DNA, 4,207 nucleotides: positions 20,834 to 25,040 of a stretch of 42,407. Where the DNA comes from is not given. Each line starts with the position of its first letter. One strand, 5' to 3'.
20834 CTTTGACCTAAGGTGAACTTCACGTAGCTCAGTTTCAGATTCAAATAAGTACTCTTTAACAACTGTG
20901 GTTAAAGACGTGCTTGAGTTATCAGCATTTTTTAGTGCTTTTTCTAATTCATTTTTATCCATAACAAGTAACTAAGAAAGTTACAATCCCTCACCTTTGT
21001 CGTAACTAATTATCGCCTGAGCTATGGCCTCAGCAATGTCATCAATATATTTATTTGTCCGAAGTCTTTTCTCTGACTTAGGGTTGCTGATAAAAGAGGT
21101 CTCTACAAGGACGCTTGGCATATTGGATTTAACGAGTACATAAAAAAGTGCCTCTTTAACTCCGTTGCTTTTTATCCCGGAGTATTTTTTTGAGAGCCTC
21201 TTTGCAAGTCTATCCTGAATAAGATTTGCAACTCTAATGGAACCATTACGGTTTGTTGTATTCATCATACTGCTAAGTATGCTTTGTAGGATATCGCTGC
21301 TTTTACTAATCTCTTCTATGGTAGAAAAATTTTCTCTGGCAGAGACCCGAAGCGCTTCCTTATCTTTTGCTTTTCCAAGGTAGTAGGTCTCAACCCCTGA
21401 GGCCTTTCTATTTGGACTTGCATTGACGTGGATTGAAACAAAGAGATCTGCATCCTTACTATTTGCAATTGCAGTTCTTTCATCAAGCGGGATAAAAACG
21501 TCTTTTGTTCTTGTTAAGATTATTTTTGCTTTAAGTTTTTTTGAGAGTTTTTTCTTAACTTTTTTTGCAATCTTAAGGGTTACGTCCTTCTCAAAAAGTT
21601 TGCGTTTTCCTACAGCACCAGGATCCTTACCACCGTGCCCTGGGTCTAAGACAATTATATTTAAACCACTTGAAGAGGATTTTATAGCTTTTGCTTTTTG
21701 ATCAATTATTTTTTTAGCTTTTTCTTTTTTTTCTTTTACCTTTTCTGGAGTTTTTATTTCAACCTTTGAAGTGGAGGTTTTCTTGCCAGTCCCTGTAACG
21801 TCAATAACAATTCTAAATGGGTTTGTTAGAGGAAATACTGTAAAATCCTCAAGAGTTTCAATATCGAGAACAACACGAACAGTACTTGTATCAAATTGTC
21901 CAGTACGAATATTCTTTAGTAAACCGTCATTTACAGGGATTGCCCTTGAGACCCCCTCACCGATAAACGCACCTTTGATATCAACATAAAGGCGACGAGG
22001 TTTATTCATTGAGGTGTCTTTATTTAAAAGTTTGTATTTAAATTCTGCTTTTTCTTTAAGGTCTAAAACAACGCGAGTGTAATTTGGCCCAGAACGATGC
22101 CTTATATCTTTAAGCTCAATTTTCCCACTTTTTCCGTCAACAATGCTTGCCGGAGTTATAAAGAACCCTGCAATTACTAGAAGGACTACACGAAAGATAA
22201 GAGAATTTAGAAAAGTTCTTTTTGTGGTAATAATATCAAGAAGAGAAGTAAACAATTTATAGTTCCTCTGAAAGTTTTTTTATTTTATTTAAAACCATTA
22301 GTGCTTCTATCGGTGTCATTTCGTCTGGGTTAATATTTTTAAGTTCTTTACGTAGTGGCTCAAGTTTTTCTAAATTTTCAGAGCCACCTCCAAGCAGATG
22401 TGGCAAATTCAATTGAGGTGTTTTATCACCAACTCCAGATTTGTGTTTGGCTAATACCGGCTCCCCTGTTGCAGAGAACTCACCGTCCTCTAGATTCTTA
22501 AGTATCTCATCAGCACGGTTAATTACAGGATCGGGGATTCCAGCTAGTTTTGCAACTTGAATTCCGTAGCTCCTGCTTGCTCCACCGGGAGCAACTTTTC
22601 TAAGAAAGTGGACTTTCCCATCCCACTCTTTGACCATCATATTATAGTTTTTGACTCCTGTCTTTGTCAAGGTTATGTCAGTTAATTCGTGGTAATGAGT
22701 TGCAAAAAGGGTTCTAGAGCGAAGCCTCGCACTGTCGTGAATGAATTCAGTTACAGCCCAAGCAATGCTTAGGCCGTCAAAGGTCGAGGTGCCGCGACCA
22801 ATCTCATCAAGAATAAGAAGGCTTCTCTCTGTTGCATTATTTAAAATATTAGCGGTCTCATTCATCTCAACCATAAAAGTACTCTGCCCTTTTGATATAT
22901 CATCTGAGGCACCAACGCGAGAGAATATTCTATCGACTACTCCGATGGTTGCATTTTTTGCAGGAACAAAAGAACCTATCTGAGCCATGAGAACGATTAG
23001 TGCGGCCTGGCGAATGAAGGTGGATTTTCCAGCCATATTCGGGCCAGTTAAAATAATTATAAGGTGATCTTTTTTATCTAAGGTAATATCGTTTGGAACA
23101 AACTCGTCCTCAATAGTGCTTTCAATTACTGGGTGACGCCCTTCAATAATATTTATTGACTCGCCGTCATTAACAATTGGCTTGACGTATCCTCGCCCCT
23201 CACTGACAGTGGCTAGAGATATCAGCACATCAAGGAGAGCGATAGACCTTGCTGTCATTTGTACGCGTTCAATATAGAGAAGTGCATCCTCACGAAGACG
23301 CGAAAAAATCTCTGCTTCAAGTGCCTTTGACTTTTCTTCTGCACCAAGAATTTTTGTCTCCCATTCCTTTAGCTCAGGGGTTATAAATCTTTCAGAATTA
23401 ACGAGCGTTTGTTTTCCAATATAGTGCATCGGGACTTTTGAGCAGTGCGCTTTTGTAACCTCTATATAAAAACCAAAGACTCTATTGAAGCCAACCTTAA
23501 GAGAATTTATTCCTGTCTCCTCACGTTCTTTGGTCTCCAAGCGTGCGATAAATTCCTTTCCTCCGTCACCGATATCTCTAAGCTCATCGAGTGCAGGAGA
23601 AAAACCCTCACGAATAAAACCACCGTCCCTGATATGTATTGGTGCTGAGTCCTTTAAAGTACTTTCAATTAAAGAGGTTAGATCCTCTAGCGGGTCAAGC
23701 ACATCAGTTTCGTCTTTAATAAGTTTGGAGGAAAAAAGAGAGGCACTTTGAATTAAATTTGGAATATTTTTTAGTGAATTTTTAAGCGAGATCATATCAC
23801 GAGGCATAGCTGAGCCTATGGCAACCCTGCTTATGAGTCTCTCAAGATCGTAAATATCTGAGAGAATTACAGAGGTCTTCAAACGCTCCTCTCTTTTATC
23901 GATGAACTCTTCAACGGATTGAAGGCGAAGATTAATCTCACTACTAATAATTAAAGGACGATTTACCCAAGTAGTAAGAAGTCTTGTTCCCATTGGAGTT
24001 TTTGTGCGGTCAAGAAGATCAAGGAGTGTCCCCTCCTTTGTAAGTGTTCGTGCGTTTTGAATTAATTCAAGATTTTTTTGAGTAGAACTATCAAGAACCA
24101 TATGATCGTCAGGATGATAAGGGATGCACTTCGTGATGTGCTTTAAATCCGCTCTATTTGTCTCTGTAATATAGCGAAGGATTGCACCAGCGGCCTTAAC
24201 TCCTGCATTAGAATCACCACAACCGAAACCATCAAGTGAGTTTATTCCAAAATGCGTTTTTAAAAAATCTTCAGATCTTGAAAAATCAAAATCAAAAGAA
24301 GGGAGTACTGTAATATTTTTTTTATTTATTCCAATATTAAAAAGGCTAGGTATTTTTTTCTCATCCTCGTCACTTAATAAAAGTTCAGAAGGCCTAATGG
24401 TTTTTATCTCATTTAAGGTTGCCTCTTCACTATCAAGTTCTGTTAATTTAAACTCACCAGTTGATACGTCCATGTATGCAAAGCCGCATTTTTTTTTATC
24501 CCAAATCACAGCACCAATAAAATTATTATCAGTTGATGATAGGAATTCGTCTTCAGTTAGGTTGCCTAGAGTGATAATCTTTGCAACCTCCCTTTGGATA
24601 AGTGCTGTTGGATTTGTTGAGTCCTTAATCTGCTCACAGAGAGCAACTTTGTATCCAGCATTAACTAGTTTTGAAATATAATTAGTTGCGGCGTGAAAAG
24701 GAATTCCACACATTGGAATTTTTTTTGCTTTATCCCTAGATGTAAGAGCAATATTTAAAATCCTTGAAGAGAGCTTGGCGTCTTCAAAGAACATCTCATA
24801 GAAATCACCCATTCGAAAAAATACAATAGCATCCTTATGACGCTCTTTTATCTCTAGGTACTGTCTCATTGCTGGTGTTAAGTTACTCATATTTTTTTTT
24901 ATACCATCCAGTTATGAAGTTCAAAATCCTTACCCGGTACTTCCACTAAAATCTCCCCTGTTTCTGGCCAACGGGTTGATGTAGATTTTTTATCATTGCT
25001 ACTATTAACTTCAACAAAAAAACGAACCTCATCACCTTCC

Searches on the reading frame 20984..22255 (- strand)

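Call 55: search_protein_families(library=pfam, proteins=[window:20984-22255:-], max_evalue=0.00001)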
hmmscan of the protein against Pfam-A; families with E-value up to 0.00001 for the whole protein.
window:20984-22255:- (424 aa): 2 families
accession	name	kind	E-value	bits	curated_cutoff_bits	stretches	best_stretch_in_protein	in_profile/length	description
PF01520.23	Amidase_3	-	5.3e-58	196.3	27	1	201-416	1-173/174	N-acetylmuramoyl-L-alanine amidase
PF11741.13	AMIN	-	1.4e-13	51.2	20.5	1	50-134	1-80/101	AMIN domain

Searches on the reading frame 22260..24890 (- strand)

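Call 55: search_protein_families(library=pfam, proteins=[window:22260-24890:-], max_evalue=0.00001)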
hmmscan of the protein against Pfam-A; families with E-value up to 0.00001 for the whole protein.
window:22260-24890:- (877 aa): 5 families
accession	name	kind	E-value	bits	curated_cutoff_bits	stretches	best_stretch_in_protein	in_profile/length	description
PF00488.27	MutS_V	-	1.5e-85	286.4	30.2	1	612-801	1-188/188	MutS domain V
PF05192.23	MutS_III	-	2.2e-49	168.9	34.1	1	269-560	1-194/194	MutS domain III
PF01624.25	MutS_I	-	6.4e-42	142.8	20.6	1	5-115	1-113/113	MutS domain I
PF05190.23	MutS_IV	-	2.9e-29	101.6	22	1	429-520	1-92/92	MutS family domain IV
PF05188.22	MutS_II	-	1.4e-25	90.7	25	1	123-252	1-132/133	MutS domain II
